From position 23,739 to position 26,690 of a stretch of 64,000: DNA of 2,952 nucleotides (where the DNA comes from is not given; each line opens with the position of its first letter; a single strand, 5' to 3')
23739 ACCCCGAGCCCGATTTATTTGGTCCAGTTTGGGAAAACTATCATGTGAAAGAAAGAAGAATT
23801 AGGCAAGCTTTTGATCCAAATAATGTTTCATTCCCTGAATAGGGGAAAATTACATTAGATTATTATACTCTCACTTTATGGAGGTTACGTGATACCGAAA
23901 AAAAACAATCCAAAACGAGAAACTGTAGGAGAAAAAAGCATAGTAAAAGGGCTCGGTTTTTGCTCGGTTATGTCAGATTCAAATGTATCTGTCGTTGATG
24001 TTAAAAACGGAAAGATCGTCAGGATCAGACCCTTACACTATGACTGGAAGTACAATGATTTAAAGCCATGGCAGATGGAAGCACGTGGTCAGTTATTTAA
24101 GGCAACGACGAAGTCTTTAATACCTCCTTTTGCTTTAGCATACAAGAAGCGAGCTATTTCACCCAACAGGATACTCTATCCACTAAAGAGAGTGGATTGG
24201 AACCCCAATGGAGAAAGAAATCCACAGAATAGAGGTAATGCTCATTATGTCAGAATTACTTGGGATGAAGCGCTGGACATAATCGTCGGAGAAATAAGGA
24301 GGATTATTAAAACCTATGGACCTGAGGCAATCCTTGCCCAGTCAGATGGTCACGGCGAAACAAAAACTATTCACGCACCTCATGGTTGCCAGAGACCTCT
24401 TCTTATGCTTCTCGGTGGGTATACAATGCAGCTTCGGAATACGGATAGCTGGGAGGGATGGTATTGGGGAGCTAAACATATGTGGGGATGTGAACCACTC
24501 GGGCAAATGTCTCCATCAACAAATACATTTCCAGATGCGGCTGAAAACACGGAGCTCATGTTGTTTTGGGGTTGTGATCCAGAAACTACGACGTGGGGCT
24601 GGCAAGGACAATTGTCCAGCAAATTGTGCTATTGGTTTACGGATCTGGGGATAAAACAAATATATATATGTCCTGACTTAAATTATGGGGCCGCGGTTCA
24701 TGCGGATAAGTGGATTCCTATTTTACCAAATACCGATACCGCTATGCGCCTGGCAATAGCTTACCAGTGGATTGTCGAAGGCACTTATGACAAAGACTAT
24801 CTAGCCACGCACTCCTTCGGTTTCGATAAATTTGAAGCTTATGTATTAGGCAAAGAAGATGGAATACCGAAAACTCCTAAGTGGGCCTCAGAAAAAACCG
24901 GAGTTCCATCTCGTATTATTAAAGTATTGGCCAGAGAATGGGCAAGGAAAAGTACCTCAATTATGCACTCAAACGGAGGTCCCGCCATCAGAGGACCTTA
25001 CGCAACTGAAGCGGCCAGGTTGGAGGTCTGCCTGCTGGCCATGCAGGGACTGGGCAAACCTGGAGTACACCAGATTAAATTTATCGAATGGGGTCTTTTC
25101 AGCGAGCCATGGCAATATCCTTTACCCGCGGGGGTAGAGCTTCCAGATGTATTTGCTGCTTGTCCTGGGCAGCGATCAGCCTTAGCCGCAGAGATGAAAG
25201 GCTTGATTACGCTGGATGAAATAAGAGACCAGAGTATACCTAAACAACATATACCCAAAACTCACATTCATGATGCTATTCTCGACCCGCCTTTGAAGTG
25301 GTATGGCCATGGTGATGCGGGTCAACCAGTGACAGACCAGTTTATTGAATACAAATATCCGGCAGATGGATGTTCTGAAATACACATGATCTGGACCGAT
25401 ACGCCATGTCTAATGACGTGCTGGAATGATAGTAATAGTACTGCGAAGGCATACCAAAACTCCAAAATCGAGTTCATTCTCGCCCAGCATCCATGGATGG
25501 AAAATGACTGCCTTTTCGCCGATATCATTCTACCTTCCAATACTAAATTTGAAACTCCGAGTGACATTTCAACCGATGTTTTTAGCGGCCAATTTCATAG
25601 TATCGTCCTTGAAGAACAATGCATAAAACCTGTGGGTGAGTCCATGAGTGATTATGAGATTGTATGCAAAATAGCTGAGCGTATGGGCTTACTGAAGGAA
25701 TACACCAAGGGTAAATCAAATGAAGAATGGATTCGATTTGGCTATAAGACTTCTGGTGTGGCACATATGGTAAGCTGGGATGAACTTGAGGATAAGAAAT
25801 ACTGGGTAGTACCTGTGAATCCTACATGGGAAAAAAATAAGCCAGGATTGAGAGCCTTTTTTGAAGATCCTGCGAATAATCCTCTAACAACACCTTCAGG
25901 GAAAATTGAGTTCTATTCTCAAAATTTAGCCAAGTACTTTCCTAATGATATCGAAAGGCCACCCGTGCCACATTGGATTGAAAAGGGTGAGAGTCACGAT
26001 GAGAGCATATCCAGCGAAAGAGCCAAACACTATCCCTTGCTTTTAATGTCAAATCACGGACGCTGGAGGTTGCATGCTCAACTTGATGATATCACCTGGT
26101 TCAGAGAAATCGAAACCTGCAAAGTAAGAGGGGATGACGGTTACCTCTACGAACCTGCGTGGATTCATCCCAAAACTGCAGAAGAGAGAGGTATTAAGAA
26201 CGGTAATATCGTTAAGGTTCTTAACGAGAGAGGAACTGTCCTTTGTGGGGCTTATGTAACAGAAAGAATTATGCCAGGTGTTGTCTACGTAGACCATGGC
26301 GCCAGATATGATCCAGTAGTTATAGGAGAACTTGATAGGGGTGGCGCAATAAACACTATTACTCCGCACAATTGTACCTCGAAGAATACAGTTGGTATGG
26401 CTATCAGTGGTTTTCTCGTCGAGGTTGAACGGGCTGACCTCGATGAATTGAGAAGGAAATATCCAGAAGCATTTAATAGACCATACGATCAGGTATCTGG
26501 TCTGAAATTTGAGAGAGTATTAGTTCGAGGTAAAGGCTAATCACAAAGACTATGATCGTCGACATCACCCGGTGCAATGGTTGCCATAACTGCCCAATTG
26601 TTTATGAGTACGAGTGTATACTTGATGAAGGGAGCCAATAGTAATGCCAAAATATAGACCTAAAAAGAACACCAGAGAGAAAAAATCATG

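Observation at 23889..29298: Tandem pyrogallol-transhydroxylase-like molybdopterin subunits without beta subunit, Tat signal or FS0 cluster motif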

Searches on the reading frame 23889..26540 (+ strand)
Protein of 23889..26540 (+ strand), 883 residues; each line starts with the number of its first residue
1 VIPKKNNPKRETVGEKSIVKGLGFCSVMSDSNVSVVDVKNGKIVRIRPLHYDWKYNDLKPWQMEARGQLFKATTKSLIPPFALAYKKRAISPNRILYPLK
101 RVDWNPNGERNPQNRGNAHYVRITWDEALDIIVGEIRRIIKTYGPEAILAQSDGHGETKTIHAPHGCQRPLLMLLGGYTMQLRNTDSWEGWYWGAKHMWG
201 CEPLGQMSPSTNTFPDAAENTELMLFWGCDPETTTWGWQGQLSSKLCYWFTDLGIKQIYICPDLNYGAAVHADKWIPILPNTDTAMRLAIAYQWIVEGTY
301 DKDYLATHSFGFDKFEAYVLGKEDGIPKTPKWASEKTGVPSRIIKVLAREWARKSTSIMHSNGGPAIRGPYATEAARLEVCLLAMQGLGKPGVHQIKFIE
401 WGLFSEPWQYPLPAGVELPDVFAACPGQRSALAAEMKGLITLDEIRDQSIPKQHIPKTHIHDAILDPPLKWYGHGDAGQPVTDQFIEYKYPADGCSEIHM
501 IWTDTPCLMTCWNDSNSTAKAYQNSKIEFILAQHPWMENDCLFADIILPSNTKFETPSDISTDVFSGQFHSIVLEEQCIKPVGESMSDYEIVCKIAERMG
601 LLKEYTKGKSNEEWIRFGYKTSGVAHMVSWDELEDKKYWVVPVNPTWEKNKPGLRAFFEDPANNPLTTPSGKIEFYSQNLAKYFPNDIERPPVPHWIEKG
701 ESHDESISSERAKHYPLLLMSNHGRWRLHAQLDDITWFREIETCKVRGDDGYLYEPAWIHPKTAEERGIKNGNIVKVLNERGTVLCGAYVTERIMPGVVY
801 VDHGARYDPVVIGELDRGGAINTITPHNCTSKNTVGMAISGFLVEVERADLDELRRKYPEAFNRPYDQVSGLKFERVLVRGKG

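Call 6: search_protein_families(library=pfam, proteins=[window:23889-26540:+])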
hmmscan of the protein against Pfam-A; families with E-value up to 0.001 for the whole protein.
window:23889-26540:+ (883 aa): 3 families
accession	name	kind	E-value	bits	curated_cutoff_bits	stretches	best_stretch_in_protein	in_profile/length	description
PF00384.28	Molybdopterin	-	4.8e-23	82.2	24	1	94-598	1-353/353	Molybdopterin oxidoreductase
PF01568.27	Molydop_binding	-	1.4e-18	67.4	26.8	1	719-830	3-98/110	Molydopterin dinucleotide binding domain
PF21423.2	AhtL-like_1st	-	8e-11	41.8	27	1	36-86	5-53/55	Pyrogallol hydroxytransferase large subunit-like, domain 1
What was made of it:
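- Checked: Domains: both carry AhtL-like_1st, Molybdopterin and Molydop_binding above Pfam cut-offs (call 6).
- PF21423 AhtL-like domain 1 above cut-off (call 6). AhtL-specific domain 1 is present (call 6).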

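Call 7: search_protein_families(library=ncbifam, proteins=[window:23889-26540:+])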
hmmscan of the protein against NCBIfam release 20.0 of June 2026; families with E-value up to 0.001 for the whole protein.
window:23889-26540:+ (883 aa): 21 families
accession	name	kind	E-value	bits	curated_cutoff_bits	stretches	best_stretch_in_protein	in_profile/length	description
TIGR00509.1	bisC_fam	subfamily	4.5e-113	379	1017.55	1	88-850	38-755/772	molybdopterin guanine dinucleotide-containing S/N-oxide reductase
TIGR02166.1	dmsA_ynfE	subfamily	1.2e-103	347.7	777.7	2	469-847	426-792/794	DMSO/selenate family reductase complex A subunit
NF011682.0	PRK15102.1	equivalog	1.9e-91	307.5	909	1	90-849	89-810/829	trimethylamine-N-oxide reductase TorA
TIGR02164.1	torA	equivalog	1.6e-87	294.5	1465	1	90-848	85-805/824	trimethylamine-N-oxide reductase TorA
NF011566.1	PRK14990.1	exception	3.8e-74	250.1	1600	2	498-847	475-812/814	dimethylsulfoxide reductase subunit A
NF041885.1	selenate_YnfE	exception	2.3e-63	214.3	1675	2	498-847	462-803/805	selenate/tellurate reductase subunit YnfE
NF041884.1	selenate_YnfF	exception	4.8e-63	213.3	1650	2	499-847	456-796/798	selenate/tellurate reductase subunit YnfF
TIGR03479.1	DMSO_red_II_alp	subfamily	1.2e-36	126.2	984.75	3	85-306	111-304/913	molybdopterin-dependent oxidoreductase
NF012032.0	PRK15488.1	equivalog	2.9e-35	121.5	694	4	269-364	241-330/759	thiosulfate reductase PhsA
TIGR01591.1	Fdh-alpha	equivalog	3.4e-30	104.8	666.25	4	516-679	402-549/672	formate dehydrogenase subunit alpha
NF041714.1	arsenate_red_ArrA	equivalog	7.5e-16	57.4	1600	2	219-319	210-306/848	arsenate respiratory reductase molybdopterin-containing subunit ArrA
NF041783.2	mnquin_red_QrcB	equivalog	7.6e-16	57.4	440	1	255-359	239-331/695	menaquinone reductase molybdopterin-binding-like subunit QrcB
NF047855.1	AssmNtatRedNasC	equivalog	2.1e-15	56.1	1100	1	525-801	435-672/708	assimilatory nitrate reductase catalytic subunit NasC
TIGR01580.1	narG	equivalog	2.5e-12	45.2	1084.15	0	113-297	150-316/1235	nitrate reductase subunit alpha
NF042978.1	EthbenzDh_ebdA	equivalog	5.2e-09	34.4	2000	0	90-306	138-326/977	ethylbenzene dehydrogenase subunit alpha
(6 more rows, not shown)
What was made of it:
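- TIGR00509 bisC_fam matches at E=1e-113 to 1e-118 (call 7).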

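Call 9: search_solved_structures(query=window:23889-26540:+, max_evalue=0.001, show_alignments=2)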
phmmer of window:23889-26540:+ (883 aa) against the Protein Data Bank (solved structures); distinct sequences matched with E-value up to 0.001: 27.
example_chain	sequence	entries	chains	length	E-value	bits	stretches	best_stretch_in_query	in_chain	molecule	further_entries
4v4c_A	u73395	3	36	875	2.1e-146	492.4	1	35-853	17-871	Pyrogallol hydroxytransferase large subunit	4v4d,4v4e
1dms_A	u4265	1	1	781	6.7e-82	278.9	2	89-392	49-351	DMSO REDUCTASE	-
1e18_A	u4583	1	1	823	1.6e-79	271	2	88-392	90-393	DMSO REDUCTASE.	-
1e60_A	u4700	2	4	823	3.8e-79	269.8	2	88-392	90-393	Dimethyl sulfoxide/trimethylamine N-oxide reductase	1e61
1dmr_A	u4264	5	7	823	5.4e-79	269.3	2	88-392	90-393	DMSO REDUCTASE | Dimethyl sulfoxide/trimethylamine N-oxide reductase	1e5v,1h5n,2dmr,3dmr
4dmr_A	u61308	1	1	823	2.6e-78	267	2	88-392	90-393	DMSO REDUCTASE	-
1eu1_A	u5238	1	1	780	5.9e-77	262.5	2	513-848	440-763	DIMETHYL SULFOXIDE REDUCTASE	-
7l5i_A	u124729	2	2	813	1.8e-75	257.6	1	91-848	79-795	Trimethylamine-N-oxide reductase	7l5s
9h4t_A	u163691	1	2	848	2.4e-68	234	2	526-870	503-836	Trimethylamine-N-oxide reductase 1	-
1tmo_A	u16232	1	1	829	1.5e-64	221.5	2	516-825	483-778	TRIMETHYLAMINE N-OXIDE REDUCTASE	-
2vpw_A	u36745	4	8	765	3.1e-24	88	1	254-364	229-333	THIOSULFATE REDUCTASE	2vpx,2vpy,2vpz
2e7z_A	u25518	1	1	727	4.3e-18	67.7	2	92-318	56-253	Acetylene hydratase Ahy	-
7bkb_D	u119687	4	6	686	1.6e-13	52.6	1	110-324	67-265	Formate dehydrogenase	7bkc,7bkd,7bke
5e7o_A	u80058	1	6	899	2.2e-13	52.1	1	91-305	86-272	DMSO reductase family type II enzyme, molybdopterin subunit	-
4ydd_A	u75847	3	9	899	3.2e-13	51.6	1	91-305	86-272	DMSO reductase family type II enzyme, molybdopterin subunit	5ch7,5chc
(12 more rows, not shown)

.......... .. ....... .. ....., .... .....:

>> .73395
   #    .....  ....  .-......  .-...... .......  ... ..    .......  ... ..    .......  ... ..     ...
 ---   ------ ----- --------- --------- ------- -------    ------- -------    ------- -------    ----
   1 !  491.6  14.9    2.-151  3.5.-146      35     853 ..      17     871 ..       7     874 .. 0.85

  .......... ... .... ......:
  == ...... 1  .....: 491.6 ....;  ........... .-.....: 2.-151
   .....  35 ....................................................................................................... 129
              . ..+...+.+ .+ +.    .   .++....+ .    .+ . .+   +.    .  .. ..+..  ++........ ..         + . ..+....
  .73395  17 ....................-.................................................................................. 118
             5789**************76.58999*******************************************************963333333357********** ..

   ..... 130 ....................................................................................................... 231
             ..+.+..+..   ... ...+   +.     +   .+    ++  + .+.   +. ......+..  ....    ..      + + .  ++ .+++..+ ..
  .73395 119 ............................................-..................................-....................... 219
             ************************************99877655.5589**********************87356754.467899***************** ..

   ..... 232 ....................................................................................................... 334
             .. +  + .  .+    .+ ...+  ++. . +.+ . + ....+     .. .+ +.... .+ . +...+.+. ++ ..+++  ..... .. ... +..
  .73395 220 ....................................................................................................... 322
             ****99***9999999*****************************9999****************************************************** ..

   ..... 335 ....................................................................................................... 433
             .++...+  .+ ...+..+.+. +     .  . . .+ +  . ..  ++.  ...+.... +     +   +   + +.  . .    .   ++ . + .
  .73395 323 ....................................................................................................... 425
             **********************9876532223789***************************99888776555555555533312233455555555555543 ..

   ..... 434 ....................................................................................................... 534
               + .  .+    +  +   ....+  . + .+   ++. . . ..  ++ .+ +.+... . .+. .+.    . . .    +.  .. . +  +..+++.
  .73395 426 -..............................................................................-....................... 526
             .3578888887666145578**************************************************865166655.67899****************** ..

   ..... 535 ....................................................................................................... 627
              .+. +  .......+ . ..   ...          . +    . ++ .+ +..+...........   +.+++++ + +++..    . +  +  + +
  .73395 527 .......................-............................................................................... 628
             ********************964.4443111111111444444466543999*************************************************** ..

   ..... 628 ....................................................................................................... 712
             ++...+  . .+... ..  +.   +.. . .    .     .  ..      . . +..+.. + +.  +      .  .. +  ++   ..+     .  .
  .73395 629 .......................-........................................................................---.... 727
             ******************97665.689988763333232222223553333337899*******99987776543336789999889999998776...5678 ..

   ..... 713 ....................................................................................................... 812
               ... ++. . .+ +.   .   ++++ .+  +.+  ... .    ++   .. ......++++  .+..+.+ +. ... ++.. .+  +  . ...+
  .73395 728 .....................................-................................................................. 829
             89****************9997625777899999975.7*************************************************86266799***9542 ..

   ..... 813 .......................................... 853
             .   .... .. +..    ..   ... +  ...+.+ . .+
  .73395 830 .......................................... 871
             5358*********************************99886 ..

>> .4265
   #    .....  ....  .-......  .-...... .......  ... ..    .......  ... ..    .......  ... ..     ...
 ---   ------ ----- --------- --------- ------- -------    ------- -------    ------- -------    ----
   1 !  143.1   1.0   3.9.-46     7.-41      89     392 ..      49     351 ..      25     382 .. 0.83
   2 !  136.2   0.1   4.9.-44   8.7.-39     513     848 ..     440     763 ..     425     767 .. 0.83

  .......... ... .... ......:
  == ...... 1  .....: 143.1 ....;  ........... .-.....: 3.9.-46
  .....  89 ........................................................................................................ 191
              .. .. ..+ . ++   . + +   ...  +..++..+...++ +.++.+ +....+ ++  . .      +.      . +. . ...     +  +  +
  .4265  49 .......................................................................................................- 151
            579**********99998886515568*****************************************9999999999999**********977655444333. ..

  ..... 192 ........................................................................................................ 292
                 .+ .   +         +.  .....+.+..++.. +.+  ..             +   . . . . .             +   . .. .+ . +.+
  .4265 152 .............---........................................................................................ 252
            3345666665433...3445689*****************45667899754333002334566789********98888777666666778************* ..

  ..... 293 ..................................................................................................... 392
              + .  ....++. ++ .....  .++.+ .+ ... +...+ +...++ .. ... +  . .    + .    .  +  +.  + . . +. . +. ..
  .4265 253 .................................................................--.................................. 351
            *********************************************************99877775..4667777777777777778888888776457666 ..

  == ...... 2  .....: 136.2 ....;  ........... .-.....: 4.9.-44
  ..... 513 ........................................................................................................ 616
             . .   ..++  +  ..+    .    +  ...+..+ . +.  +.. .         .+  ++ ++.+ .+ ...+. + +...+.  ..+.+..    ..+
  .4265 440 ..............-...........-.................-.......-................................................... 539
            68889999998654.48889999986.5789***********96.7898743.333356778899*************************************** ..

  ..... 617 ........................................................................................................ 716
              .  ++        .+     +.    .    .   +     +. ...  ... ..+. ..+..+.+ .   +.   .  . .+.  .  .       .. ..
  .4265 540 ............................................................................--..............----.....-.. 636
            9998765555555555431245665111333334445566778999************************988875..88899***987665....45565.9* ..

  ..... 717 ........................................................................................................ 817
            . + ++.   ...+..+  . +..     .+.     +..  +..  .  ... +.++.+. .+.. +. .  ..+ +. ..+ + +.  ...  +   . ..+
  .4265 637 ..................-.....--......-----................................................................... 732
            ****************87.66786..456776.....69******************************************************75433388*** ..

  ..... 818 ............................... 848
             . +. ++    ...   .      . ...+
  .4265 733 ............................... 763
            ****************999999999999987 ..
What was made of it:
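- On Transhydroxylase (AthL/PgtL-RhL) family of the DMSO-reductase superfamily: 4v4c_A at E=2e-146 (492 bits) against 279 bits for DMSO reductase (call 9).
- Checked: Recalled blocks: all are present and align to AthL (call 9).
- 4v4c_A at E=2e-146 over residues 35-853, against 7e-82 for the best DMSO reductase (call 9). AthL scores 492 bits against 279 for the best reductase (call 9).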
